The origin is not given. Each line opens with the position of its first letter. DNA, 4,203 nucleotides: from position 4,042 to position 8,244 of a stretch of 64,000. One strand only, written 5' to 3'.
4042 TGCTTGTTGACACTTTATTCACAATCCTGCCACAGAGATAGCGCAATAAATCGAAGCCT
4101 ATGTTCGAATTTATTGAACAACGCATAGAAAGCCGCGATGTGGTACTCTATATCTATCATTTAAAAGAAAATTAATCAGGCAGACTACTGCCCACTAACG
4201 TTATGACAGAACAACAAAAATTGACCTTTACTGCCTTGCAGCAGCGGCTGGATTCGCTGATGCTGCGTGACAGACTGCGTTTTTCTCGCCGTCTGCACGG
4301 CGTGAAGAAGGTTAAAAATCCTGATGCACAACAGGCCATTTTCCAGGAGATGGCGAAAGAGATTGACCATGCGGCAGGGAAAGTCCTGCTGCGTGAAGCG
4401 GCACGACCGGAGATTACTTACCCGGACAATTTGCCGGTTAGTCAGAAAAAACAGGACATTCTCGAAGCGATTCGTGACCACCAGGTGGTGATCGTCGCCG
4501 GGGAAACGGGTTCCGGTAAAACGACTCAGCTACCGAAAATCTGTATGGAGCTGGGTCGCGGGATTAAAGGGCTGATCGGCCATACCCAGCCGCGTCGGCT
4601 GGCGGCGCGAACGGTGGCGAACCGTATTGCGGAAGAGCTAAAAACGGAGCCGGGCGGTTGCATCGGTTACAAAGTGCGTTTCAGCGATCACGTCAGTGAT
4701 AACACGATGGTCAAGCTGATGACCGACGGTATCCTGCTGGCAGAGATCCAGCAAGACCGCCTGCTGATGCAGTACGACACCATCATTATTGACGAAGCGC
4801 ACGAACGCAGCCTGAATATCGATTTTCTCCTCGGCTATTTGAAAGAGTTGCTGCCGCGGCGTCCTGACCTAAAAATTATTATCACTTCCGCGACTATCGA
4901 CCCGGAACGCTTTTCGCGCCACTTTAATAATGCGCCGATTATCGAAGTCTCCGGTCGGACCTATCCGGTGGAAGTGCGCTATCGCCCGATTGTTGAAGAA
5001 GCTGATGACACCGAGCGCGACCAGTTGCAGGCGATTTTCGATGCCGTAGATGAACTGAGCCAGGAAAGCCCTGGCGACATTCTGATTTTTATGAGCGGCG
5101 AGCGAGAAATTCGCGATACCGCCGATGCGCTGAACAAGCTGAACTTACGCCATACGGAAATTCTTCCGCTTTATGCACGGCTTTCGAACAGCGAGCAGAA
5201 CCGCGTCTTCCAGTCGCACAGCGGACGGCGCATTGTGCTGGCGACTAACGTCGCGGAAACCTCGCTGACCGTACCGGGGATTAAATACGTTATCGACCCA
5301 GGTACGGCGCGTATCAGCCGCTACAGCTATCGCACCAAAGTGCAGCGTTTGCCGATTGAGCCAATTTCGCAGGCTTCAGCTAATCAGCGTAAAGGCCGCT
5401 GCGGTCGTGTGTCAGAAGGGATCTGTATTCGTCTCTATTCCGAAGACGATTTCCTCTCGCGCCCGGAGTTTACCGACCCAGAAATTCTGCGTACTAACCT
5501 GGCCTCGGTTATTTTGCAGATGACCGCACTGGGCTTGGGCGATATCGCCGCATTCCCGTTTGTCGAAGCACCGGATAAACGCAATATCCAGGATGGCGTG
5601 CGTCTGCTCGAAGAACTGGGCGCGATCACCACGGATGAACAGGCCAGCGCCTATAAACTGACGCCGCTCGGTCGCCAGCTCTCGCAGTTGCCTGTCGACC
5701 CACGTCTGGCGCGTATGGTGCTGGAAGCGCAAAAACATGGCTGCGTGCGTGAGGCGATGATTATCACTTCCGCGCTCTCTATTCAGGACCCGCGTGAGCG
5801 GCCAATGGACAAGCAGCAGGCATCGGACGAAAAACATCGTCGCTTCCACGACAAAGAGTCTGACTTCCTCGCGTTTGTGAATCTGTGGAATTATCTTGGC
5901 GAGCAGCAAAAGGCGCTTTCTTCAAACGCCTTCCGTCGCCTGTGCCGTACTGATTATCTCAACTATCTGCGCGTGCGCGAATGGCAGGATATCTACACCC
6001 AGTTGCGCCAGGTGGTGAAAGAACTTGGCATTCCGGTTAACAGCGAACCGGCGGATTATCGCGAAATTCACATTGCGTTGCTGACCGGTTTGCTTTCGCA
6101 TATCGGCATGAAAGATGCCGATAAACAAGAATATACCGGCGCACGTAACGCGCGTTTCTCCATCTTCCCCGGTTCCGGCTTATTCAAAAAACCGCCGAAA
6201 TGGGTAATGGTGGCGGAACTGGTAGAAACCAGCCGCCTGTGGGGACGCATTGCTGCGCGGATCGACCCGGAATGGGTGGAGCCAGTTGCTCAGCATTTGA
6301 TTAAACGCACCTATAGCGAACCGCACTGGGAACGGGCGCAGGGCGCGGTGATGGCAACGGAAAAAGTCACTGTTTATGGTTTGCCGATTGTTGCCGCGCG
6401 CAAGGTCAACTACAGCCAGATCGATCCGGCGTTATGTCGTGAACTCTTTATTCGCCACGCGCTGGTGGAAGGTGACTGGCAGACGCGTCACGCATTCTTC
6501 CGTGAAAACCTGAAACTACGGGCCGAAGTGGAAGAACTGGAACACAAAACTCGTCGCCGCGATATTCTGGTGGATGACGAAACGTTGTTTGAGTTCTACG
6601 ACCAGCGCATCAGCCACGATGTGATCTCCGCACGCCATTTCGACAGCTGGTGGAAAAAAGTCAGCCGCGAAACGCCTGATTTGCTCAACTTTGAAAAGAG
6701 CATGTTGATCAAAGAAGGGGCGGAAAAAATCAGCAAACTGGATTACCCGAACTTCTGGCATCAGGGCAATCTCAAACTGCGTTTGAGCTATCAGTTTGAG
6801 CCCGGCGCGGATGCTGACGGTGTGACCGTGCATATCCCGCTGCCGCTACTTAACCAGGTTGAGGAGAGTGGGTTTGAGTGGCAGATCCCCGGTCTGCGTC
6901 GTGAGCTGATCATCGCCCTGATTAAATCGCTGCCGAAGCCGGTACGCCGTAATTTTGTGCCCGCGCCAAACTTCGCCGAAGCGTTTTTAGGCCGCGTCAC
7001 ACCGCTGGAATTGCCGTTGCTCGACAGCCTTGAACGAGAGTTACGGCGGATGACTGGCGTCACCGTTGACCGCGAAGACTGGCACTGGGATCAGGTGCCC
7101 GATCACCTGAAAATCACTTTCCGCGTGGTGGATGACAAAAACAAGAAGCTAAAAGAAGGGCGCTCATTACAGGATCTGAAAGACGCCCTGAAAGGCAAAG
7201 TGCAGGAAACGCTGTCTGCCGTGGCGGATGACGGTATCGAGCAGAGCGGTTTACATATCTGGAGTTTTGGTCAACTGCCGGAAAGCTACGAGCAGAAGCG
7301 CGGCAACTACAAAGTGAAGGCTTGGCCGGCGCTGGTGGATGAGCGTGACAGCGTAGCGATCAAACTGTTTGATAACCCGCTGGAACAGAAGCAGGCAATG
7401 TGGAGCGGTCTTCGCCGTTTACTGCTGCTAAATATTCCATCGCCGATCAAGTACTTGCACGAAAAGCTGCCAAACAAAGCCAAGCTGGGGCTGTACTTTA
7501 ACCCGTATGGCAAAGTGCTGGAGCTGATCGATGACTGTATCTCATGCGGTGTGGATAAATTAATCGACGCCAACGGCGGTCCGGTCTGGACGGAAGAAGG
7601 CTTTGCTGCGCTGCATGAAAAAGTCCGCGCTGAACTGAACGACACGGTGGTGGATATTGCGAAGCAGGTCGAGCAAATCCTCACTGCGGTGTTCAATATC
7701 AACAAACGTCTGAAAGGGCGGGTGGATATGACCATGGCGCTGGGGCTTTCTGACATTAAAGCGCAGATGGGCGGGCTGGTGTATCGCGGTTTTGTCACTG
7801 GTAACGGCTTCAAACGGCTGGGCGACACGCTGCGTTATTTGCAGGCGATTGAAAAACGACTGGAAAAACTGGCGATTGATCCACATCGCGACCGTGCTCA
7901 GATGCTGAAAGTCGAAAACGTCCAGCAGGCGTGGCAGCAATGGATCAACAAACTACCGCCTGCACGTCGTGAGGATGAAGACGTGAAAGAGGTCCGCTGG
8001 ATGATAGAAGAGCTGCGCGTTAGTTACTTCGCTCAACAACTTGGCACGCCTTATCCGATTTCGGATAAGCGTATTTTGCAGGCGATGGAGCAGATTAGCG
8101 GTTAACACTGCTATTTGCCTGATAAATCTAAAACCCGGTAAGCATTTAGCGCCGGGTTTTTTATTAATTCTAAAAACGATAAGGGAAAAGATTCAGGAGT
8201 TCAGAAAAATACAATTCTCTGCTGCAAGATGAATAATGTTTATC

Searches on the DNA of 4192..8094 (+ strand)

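Call 59: search_dna_similar(query=window:4192-8094:+, collection=ecoli_genomes, mode=near, max_rows=60, rows=spread)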
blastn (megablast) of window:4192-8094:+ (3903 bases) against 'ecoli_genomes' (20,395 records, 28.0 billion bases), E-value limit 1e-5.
Records with a match: 5418; places in all: 5420; records where one place covers at least 80% of the query: 5415.
Genomes with a match: 5418 of 5426; with a place that covers at least 80% of the query: 5415. Places per genome that has any: lowest 1, median 1, highest 2. On chromosomes: 5415 places; on plasmids: 5.
Best place of each record, by identity: >=99% 163; 95-99% 4577; 90-95% 678.
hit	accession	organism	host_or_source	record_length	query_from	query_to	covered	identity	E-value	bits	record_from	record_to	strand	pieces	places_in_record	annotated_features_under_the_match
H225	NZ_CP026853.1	Escherichia coli strain MS7163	Homo sapiens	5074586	1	3903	100%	100.0%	0e+0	7208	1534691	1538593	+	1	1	hrpA: ATP-dependent RNA helicase HrpA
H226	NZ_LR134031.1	Escherichia coli strain NCTC11151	missing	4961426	1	3903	100%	100.0%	0e+0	7208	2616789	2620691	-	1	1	hrpA: ATP-dependent RNA helicase HrpA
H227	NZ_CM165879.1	Escherichia coli strain N64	Homo sapiens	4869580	1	3903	100%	98.6%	0e+0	6898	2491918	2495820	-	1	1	hrpA: ATP-dependent RNA helicase HrpA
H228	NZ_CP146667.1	Escherichia coli strain MS 16-3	Homo sapiens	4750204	1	3903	100%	98.2%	0e+0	6820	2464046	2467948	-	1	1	hrpA: ATP-dependent RNA helicase HrpA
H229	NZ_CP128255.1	Escherichia coli strain T309.Ta3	Equus ferus caballus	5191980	1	3903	100%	97.9%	0e+0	6759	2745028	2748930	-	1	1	hrpA: ATP-dependent RNA helicase HrpA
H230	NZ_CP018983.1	Escherichia coli strain Ecol_867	Homo sapiens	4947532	1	3903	100%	97.4%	0e+0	6643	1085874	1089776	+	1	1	hrpA: ATP-dependent RNA helicase HrpA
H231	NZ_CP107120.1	Escherichia coli strain S12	human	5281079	1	3903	100%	97.4%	0e+0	6643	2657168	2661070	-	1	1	hrpA: ATP-dependent RNA helicase HrpA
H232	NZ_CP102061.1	Escherichia coli strain C31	Homo sapiens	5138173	1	3903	100%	97.4%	0e+0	6643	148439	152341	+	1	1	hrpA: ATP-dependent RNA helicase HrpA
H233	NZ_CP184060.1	Escherichia coli strain 1447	Homo sapiens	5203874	1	3903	100%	97.4%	0e+0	6643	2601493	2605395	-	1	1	hrpA: ATP-dependent RNA helicase HrpA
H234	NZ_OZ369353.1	Escherichia coli strain Esc7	not applicable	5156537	1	3903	100%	97.4%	0e+0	6643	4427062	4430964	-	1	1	hrpA: ATP-dependent RNA helicase HrpA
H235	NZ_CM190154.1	Escherichia coli strain 20595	Homo sapiens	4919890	1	3903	100%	97.4%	0e+0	6643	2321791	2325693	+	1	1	hrpA: ATP-dependent RNA helicase HrpA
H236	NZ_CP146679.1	Escherichia coli strain MS 200-1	Homo sapiens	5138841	1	3903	100%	97.0%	0e+0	6554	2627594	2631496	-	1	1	hrpA: ATP-dependent RNA helicase HrpA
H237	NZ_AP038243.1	Escherichia coli strain HCM-27C-1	Gallus gallus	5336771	1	3903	100%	95.5%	0e+0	6228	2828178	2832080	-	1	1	hrpA: ATP-dependent RNA helicase HrpA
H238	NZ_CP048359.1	Escherichia coli strain 53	environment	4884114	1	3903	100%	95.4%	0e+0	6205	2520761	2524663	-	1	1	hrpA: ATP-dependent RNA helicase HrpA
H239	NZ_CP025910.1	Escherichia coli strain 204446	Homo sapiens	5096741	1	3903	100%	95.3%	0e+0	6200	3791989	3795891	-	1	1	hrpA: ATP-dependent RNA helicase HrpA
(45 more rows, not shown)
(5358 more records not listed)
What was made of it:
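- On Deletion-derived pseudogene fixed in a lineage: The carrier count falls within the B2-like hrpA cluster size of 1011-1102 (call 59).
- The B2-like hrpA allele cluster, 25 kb away, holds between 1011 and 1102 genomes, which brackets the carrier count (call 59).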
